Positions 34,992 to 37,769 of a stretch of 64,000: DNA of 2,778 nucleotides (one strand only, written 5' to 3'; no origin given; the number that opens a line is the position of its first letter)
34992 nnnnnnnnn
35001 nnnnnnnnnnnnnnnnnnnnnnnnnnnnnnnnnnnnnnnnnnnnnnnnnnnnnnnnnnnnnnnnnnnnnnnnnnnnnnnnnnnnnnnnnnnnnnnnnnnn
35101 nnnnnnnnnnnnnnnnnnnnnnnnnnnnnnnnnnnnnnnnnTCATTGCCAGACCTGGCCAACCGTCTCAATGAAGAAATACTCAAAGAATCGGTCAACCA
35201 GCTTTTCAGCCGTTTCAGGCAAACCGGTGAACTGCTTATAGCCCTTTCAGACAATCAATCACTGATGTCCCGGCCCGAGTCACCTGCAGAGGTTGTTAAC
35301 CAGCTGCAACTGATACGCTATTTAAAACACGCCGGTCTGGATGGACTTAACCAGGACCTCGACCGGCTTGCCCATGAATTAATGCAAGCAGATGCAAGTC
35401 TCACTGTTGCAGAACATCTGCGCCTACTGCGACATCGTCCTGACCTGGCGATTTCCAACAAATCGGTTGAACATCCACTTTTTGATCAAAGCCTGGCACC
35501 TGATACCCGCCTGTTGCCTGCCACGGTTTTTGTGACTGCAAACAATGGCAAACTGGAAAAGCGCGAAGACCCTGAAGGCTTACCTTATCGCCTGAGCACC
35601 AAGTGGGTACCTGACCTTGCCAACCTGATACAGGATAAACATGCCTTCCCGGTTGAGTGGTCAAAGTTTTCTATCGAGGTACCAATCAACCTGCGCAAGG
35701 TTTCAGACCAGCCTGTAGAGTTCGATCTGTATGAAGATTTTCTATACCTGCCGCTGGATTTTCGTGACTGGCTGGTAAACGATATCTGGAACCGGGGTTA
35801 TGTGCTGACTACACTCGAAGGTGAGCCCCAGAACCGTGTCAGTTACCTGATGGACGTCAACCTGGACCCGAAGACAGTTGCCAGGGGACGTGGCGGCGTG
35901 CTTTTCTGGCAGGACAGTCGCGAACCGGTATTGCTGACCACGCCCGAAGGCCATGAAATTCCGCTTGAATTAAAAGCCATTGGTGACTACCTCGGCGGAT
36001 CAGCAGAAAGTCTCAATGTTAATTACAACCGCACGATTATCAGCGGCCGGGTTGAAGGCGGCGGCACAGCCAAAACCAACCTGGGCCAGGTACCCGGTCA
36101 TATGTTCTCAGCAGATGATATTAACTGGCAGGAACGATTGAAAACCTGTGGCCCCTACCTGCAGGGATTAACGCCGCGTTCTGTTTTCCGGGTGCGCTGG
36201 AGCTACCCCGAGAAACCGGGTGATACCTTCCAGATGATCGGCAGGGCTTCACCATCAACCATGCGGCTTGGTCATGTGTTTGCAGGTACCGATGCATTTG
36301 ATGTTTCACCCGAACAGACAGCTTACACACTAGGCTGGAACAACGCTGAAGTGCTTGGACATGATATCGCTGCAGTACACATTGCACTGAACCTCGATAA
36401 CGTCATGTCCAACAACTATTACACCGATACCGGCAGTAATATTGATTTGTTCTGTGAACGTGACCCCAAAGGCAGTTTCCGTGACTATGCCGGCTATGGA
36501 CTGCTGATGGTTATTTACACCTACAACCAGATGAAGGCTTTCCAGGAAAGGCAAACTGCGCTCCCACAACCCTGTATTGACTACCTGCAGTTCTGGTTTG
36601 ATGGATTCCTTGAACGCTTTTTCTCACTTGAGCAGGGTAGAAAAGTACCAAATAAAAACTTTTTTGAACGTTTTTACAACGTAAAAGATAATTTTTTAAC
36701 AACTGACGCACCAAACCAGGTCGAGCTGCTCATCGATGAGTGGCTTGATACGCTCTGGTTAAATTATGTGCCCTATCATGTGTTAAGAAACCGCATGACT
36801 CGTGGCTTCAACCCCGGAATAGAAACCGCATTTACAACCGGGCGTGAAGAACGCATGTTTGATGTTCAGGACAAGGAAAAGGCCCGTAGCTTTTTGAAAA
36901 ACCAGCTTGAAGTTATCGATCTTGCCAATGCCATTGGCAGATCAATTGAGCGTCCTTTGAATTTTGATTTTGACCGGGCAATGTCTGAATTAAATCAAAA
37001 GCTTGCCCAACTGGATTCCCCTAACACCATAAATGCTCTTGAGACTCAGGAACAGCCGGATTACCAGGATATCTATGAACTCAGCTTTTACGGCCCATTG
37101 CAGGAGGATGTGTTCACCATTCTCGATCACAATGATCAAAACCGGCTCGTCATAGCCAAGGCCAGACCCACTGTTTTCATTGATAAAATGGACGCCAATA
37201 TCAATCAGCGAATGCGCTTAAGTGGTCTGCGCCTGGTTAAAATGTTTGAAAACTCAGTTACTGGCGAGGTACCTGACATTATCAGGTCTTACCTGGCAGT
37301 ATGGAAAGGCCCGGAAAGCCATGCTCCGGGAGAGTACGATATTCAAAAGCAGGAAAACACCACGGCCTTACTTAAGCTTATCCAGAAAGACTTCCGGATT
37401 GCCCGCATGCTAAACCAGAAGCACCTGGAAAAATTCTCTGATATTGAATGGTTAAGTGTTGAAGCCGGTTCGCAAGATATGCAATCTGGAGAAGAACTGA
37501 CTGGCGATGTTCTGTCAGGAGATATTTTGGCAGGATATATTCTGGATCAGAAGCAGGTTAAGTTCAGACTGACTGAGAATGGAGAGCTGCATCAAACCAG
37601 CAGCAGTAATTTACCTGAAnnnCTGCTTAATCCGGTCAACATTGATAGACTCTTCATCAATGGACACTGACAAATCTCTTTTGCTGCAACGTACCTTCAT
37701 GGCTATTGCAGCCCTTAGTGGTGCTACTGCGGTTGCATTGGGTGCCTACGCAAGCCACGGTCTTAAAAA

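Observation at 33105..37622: Orphan 1505-aa protein: complete nucleotide-sugar dehydrogenase-like module fused to ~850 aa of unrecognisable sequence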

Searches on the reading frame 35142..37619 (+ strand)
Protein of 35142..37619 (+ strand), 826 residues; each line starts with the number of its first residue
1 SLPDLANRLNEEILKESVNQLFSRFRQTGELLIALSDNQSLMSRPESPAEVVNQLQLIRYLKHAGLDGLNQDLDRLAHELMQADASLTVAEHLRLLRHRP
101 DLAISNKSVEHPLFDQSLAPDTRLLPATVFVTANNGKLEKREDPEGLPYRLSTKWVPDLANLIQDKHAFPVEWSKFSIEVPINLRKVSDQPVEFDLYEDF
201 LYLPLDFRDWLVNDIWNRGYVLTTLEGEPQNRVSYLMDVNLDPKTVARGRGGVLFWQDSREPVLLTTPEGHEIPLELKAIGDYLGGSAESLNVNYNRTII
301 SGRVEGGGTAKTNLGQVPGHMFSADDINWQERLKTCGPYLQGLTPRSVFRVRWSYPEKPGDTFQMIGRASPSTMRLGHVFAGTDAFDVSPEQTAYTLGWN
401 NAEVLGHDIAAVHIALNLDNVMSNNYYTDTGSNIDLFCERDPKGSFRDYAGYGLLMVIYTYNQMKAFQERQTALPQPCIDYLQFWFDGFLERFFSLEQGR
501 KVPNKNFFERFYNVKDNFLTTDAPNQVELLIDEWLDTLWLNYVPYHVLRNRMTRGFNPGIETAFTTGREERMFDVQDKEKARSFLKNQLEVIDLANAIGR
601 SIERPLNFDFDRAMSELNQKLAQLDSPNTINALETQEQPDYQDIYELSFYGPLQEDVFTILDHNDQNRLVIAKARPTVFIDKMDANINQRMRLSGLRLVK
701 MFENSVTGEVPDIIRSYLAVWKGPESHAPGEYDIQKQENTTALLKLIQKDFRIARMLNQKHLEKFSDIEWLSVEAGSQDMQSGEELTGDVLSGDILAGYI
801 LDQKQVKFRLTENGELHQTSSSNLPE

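Call 25: predict_structure(alignment_id=A2)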
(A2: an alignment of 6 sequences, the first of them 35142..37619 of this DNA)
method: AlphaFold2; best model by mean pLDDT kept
length: 826 residues; sequences in the alignment: 6
mean_pLDDT: 54.5   pTM: 0.36
mean pLDDT of the five models: 54.5, 51.9, 44.9, 44.5, 42.5
residues with pLDDT >= 90: 15; 70-90: 242; 50-70: 210; < 50: 359
segments of 3 or more residues with pLDDT < 50: 24-43, 50-53, 55-86, 144-164, 166-173, 193-199, 241-251, 267-270, 277-352, 360-440, 460-462, 464-466, 468-471, 557-573, 655-692, 776-792
pLDDT, mean of each block of 10 residues (from residue 1): 55 53 47 45 48 45 36 44 48 59 79 66 74 61 44 33 47 61 71 48 65 75 68 70 40 70 61 52 28 24 23 22 24 27 30 50 37 27 26 24 24 24 24 33 58 52 47 57 69 62 76 74 64 81 75 51 27 60 84 88 82 90 75 56 71 46 28 22 32 68 84 90 71 80 84 63 75 51 29 71 82 79 62
secondary structure, 60 per line:
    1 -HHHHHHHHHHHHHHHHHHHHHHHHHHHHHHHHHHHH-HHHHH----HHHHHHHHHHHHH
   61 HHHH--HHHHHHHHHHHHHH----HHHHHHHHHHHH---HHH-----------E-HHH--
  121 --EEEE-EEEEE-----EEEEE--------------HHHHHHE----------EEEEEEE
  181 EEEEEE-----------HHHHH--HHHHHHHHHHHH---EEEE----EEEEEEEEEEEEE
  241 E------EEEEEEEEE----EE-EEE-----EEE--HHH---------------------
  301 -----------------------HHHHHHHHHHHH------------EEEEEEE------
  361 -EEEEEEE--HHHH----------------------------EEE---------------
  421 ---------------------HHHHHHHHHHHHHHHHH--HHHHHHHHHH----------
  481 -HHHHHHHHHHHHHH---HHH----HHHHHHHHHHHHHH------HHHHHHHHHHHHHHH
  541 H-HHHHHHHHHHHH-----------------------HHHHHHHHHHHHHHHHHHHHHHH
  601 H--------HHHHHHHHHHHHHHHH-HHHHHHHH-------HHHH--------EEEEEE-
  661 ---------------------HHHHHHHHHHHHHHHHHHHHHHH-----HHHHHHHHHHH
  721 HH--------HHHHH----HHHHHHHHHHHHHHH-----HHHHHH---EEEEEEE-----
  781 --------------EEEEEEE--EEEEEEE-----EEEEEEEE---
elements in order (helices of 4 or more, strands of 3 or more residues): H2-37 H39-43 H48-64 H67-80 H85-96 E123-126 E128-132 E138-142 H157-162 E174-186 H198-202 H205-216 E220-223 E228-241 E248-256 E264-266 E272-274 H324-335 E348-354 E362-368 H371-374 E403-405 H442-458 H461-470 H482-495 H506-519 H526-541 H543-554 H578-601 H610-625 H627-634 H642-645 E654-659 H682-704 H710-722 H731-735 H740-754 H760-765 E769-775 E795-801 E804-810 E816-823

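Call 27: search_solved_structures(query=A2, max_evalue=10, show_alignments=3)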
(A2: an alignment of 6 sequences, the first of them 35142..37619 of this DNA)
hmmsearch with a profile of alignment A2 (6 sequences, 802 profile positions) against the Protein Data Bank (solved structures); distinct sequences matched with E-value up to 10: 1.
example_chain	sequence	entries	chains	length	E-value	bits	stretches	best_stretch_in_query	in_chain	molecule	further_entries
9mmu_A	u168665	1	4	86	3.5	8.7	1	570-638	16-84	M protein, serotype 5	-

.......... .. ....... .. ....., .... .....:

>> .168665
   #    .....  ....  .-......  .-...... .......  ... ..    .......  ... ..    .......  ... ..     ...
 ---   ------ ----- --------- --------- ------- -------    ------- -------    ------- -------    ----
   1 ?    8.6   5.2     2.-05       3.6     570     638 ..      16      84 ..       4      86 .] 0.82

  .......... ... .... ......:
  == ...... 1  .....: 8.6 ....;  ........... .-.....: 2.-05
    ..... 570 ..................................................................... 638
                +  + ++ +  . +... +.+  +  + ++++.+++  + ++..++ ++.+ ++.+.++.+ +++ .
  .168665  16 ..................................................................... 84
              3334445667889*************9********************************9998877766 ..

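Call 28: search_protein_families(library=pfam, alignment_id=A2, max_evalue=10)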
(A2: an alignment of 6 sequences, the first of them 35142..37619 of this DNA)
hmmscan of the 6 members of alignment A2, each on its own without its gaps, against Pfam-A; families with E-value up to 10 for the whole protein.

A. member 1, window:35142-37619:+ (826 aa): 1 family
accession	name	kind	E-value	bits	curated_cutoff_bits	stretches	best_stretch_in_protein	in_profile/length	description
PF15191.11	Synaptonemal_3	-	0.16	12.3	27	1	67-111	19-64/92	Synaptonemal complex central element protein 3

B. families by the number of members that match (of 6 scanned): 2 families
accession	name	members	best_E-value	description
PF12163.13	HobA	1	0.018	DNA replication regulator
PF15191.11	Synaptonemal_3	1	0.16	Synaptonemal complex central element protein 3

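Call 29: search_protein_representatives(alignment_id=A2)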
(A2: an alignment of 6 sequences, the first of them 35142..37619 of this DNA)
Query: 6 sequences, 802 profile positions. Proteins with E-value up to 0.001 (for the whole library): 26; up to 1e-10: 23; up to 1e-30: 18. The best 26 are listed.
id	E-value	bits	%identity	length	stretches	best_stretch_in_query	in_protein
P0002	0.0e+00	1480.6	-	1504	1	2-801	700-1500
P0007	0.0e+00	1269.9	-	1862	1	1-801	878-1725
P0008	3.9e-189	646.9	-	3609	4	6-356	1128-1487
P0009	1.1e-160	552.7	-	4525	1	9-688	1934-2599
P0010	1.0e-156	539.6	-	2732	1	10-686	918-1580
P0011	9.1e-146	503.4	-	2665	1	9-792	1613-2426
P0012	1.0e-130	453.6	-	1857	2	309-779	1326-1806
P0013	1.7e-102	360.3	-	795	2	308-767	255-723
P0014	4.5e-95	335.8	-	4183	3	309-747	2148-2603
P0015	2.5e-89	316.8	-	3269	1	7-684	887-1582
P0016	3.8e-88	312.8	-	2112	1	30-660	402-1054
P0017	7.4e-85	302.0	-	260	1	570-800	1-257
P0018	4.7e-76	272.8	-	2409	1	169-656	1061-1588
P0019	1.7e-75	271.0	-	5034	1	155-656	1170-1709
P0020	2.1e-72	260.8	-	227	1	570-795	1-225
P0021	1.6e-64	234.7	-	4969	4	306-744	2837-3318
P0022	4.6e-38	147.2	-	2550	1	117-630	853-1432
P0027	4.7e-13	64.5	-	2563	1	169-552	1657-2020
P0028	9.0e-13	63.5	-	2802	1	188-549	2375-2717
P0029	5.0e-08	47.9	-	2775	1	129-558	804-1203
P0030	3.5e-05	38.5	-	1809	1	129-558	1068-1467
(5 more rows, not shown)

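Call 30: search_protein_families(library=pfam, proteins=[P0008, P0010, P0011], max_evalue=0.001)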
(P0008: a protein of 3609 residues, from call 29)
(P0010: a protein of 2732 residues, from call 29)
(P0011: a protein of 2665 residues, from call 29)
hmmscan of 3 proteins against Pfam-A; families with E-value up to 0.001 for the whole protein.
P0008 (3609 aa): 3 families
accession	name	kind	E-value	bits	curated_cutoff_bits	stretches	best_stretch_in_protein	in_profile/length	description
PF00248.27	Aldo_ket_red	-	9.4e-19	68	24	1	2935-3142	14-208/291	Aldo/keto reductase family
PF03720.21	UDPG_MGDP_dh_C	-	0.00051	20.8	30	0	826-923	3-79/103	UDP-glucose/GDP-mannose dehydrogenase family, UDP binding domain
PF00984.24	UDPG_MGDP_dh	-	0.00075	20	25.4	0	696-773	2-77/94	UDP-glucose/GDP-mannose dehydrogenase family, central domain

P0010 (2732 aa): 4 families
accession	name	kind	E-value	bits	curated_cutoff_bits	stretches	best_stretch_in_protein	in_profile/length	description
PF00288.32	GHMP_kinases_N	-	4.2e-10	40.2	22.3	1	2117-2188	13-82/87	GHMP kinases N terminal domain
PF03720.21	UDPG_MGDP_dh_C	-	5.5e-07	30.4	30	1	599-701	3-79/103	UDP-glucose/GDP-mannose dehydrogenase family, UDP binding domain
PF00984.24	UDPG_MGDP_dh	-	2.9e-06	27.7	25.4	1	471-546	4-77/94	UDP-glucose/GDP-mannose dehydrogenase family, central domain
PF03721.20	UDPG_MGDP_dh_N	-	0.00016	21.8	27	1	288-448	34-181/187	UDP-glucose/GDP-mannose dehydrogenase family, NAD binding domain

P0011 (2665 aa): 2 families
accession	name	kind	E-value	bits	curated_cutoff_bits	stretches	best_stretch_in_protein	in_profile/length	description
PF03720.21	UDPG_MGDP_dh_C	-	0.00023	21.9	30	1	1301-1371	1-50/103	UDP-glucose/GDP-mannose dehydrogenase family, UDP binding domain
PF03721.20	UDPG_MGDP_dh_N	-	0.00059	19.9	27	0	1047-1127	87-159/187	UDP-glucose/GDP-mannose dehydrogenase family, NAD binding domain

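Call 32: search_protein_families(library=pfam, proteins=[P0012, P0013, P0015, P0016], max_evalue=0.001)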
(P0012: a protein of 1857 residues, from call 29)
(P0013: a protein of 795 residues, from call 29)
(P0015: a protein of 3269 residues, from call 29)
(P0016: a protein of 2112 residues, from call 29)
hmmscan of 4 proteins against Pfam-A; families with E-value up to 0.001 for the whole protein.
P0012 (1857 aa): 3 families
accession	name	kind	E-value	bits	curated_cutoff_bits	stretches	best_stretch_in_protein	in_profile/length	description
PF03721.20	UDPG_MGDP_dh_N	-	2.7e-10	40.6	27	1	207-365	34-180/187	UDP-glucose/GDP-mannose dehydrogenase family, NAD binding domain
PF03720.21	UDPG_MGDP_dh_C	-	2e-06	28.6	30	1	516-616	1-77/103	UDP-glucose/GDP-mannose dehydrogenase family, UDP binding domain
PF00984.24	UDPG_MGDP_dh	-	7.8e-06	26.4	25.4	1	388-462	3-75/94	UDP-glucose/GDP-mannose dehydrogenase family, central domain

P0013 (795 aa): 0 families

P0015 (3269 aa): 2 families
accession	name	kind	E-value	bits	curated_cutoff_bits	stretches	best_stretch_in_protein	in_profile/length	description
PF00288.32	GHMP_kinases_N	-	2.1e-09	37.9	22.3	1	2141-2215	11-83/87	GHMP kinases N terminal domain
PF12804.13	NTP_transf_3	-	2.8e-08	34.6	27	1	1673-1785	15-120/160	MobA-like NTP transferase domain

P0016 (2112 aa): 2 families
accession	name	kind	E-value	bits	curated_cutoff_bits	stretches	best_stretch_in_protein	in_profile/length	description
PF03720.21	UDPG_MGDP_dh_C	-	0.00016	22.4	30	1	76-174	4-79/103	UDP-glucose/GDP-mannose dehydrogenase family, UDP binding domain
PF00288.32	GHMP_kinases_N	-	0.001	19.7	22.3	0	1541-1607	15-82/87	GHMP kinases N terminal domain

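Call 33: search_protein_families(library=pfam, proteins=[P0009, P0014], max_evalue=0.001)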
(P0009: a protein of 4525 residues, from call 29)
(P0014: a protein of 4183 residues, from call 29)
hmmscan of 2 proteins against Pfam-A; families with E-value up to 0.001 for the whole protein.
P0009 (4525 aa): 5 families
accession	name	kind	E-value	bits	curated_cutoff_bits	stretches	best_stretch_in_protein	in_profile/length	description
PF25084.1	LbH_EIF2B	-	1.4e-09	38.4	54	0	3339-3399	42-100/105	EIF2B subunit epsilon LbH domain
PF03720.21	UDPG_MGDP_dh_C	-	4.4e-06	27.4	30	1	1621-1717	3-78/103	UDP-glucose/GDP-mannose dehydrogenase family, UDP binding domain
PF00984.24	UDPG_MGDP_dh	-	5.7e-06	26.8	25.4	1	1493-1568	4-77/94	UDP-glucose/GDP-mannose dehydrogenase family, central domain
PF00288.32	GHMP_kinases_N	-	1.2e-05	25.9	22.3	1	2821-2900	15-86/87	GHMP kinases N terminal domain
PF00583.31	Acetyltransf_1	-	0.00084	20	20.7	0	681-781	18-100/116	Acetyltransferase (GNAT) family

P0014 (4183 aa): 4 families
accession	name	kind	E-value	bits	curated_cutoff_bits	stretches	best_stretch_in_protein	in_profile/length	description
PF01704.24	UDPGP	-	7.5e-12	45.1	22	1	3594-3728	45-177/413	UTP--glucose-1-phosphate uridylyltransferase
PF00984.24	UDPG_MGDP_dh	-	8.2e-09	35.9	25.4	1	1011-1091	1-78/94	UDP-glucose/GDP-mannose dehydrogenase family, central domain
PF03721.20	UDPG_MGDP_dh_N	-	6.3e-05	23.1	27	1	827-970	29-161/187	UDP-glucose/GDP-mannose dehydrogenase family, NAD binding domain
PF03720.21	UDPG_MGDP_dh_C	-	0.00064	20.5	30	0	1142-1188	1-47/103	UDP-glucose/GDP-mannose dehydrogenase family, UDP binding domain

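Call 36: search_protein_families(library=pfam, proteins=[P0027, P0028, P0029, P0030], max_evalue=0.001)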
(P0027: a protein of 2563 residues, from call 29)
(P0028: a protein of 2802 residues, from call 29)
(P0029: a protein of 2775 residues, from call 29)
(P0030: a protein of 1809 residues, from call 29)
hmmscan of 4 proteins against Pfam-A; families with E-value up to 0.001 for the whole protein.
P0027 (2563 aa): 1 family
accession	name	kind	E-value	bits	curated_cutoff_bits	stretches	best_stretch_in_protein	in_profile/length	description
PF00294.29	PfkB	-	4.9e-14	52.8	25.8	1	906-1027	180-297/302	pfkB family carbohydrate kinase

P0028 (2802 aa): 6 families
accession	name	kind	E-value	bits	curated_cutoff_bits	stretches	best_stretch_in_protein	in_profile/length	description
PF01761.26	DHQ_synthase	-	3.1e-37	127.2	24.2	1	1377-1489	2-114/115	3-dehydroquinate synthase N-terminal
PF24621.2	DHQS_C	-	1.4e-25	90.3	27.6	1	1491-1631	1-137/144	3-dehydroquinate synthase C-terminal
PF00480.26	ROK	-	3.2e-18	66.7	22.9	1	961-1291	2-291/294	ROK family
PF02811.25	PHP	-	1.7e-11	45.1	26.4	1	1785-1860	1-75/164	PHP domain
PF01370.27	Epimerase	-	2e-09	37.7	20.9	0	513-632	1-124/240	NAD dependent epimerase/dehydratase family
PF00465.25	Fe-ADH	-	0.0005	20.2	31.3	0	1324-1440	3-130/168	Iron-containing alcohol dehydrogenase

P0029 (2775 aa): 14 families
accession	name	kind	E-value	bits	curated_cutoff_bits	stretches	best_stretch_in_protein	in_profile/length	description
PF01761.26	DHQ_synthase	-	9.7e-35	119.1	24.2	1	2320-2431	3-114/115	3-dehydroquinate synthase N-terminal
PF24621.2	DHQS_C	-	3.5e-26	92.3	27.6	1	2433-2575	1-139/144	3-dehydroquinate synthase C-terminal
PF00480.26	ROK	-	8.2e-25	88.3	22.9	1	1901-2197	4-260/294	ROK family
PF01370.27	Epimerase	-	8.2e-19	68.4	20.9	1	1561-1809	3-226/240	NAD dependent epimerase/dehydratase family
PF13419.12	HAD_2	-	4.4e-17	63.2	23.8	1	435-624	1-177/178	Haloacid dehalogenase-like hydrolase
PF00702.32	Hydrolase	-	7.3e-17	62.8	26.4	1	434-619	3-191/191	haloacid dehalogenase-like hydrolase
PF16363.11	GDP_Man_Dehyd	-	4.8e-12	46.4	27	1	1561-1680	2-133/332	GDP-mannose 4,6 dehydratase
PF13242.12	Hydrolase_like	-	1.7e-07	31.5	22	1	581-623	4-46/75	HAD-hyrolase-like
PF13685.12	Fe-ADH_2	-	1.9e-07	31.6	28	1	2267-2423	4-146/149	Iron-containing alcohol dehydrogenase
PF05368.20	NmrA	-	9.6e-07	29.1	27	1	1556-1647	2-91/298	NmrA-like family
PF04321.23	RmlD_sub_bind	-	3.2e-06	26.9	27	0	1559-1680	3-105/287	RmlD substrate binding domain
PF07993.18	NAD_binding_4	-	4.1e-06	26.6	20.1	1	1561-1759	1-205/258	Male sterility protein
PF13460.12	NAD_binding_10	-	1.1e-05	25.8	27.2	1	1563-1661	1-90/184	NAD(P)H-binding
PF12710.13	HAD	-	2.3e-05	25.3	27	1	435-606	1-180/189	haloacid dehalogenase-like hydrolase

P0030 (1809 aa): 4 families
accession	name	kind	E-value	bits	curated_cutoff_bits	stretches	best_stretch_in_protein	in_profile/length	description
PF00702.32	Hydrolase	-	4.1e-18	66.9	26.4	1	695-881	2-191/191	haloacid dehalogenase-like hydrolase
PF13419.12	HAD_2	-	1.2e-17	65.1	23.8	1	697-885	1-176/178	Haloacid dehalogenase-like hydrolase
PF12710.13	HAD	-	4.7e-07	30.8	27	1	697-841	1-137/189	haloacid dehalogenase-like hydrolase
PF13242.12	Hydrolase_like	-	6.5e-07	29.6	22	1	843-887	4-48/75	HAD-hyrolase-like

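Call 85: find_encoding_contigs(protein=P0010, flank=10000, max_places=2)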
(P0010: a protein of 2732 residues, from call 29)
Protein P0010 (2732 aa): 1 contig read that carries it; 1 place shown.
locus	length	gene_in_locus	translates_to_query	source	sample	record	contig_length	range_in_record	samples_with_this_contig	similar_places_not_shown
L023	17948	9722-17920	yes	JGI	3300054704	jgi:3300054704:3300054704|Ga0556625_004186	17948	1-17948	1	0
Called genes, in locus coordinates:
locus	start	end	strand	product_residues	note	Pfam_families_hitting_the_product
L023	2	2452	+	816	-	?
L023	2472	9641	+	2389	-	PF24182:G1RFP (faint)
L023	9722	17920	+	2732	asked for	PF03720:UDPG_MGDP_dh_C (faint), PF00984:UDPG_MGDP_dh (weak), PF00288:GHMP_kinases_N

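Call 86: find_encoding_contigs(protein=P0009, flank=10000, max_places=2)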
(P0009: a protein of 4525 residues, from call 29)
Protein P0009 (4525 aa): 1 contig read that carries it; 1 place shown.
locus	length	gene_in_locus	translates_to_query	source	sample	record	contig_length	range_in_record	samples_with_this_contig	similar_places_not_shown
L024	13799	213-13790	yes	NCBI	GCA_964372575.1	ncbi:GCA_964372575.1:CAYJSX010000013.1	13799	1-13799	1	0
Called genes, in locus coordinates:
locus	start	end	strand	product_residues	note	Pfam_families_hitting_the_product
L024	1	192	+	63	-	?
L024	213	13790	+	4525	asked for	PF00984:UDPG_MGDP_dh (faint), PF03720:UDPG_MGDP_dh_C (weak), PF00288:GHMP_kinases_N (weak), PF25084:LbH_EIF2B (faint)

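Call 87: find_encoding_contigs(protein=P0029, flank=10000, max_places=2)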
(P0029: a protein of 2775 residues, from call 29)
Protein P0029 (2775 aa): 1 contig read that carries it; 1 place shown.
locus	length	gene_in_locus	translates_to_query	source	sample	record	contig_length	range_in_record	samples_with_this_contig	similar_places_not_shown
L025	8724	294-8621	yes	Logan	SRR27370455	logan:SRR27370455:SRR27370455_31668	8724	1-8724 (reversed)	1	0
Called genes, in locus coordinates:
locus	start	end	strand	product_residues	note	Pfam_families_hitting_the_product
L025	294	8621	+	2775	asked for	PF00702:Hydrolase, PF13419:HAD_2, PF13242:Hydrolase_like (weak), PF01370:Epimerase, PF16363:GDP_Man_Dehyd, PF00480:ROK, PF01761:DHQ_synthase, PF24621:DHQS_C, +5 more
